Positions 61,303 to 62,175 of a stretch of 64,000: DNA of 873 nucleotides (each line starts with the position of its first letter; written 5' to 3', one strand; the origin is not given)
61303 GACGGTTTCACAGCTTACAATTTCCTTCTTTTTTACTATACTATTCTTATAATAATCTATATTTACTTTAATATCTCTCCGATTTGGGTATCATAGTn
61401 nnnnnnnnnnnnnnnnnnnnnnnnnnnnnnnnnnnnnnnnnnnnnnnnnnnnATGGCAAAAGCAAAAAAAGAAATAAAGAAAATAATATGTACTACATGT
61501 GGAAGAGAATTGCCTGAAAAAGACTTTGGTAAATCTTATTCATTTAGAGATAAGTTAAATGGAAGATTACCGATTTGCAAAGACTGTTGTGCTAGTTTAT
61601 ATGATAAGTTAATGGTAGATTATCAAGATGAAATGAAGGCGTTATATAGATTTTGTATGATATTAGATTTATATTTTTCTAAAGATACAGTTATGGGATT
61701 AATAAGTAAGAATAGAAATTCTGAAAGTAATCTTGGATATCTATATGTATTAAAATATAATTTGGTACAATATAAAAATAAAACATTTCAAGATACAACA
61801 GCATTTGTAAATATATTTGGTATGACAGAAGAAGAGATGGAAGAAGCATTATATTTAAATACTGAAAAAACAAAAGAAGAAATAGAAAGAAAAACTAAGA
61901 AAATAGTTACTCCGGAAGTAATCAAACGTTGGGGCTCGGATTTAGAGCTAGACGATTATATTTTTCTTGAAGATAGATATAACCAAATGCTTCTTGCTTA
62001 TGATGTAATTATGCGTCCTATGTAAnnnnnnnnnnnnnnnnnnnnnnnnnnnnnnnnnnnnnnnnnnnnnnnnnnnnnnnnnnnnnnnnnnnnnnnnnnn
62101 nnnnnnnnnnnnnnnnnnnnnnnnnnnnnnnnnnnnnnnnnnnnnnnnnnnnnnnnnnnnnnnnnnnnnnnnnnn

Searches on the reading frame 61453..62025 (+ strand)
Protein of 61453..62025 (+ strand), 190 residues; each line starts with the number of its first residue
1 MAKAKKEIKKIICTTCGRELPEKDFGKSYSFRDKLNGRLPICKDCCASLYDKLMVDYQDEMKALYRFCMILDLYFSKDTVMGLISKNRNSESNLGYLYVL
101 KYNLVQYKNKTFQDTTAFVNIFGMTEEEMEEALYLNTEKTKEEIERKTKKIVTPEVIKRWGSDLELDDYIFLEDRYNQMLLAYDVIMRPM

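Call 15: search_protein_families(library=pfam, proteins=[window:61453-62025:+], max_evalue=0.01)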
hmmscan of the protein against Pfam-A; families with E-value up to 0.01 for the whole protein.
window:61453-62025:+ (190 aa): 0 families

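Call 48: search_protein_families(library=phrogs, proteins=[window:61453-62025:+], max_evalue=0.001)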
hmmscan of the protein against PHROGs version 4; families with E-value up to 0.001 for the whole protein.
window:61453-62025:+ (190 aa): 1 family
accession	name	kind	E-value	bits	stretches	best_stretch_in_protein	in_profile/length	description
phrog_3314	-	unknown function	9.8e-28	98.4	1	6-185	2-162/286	-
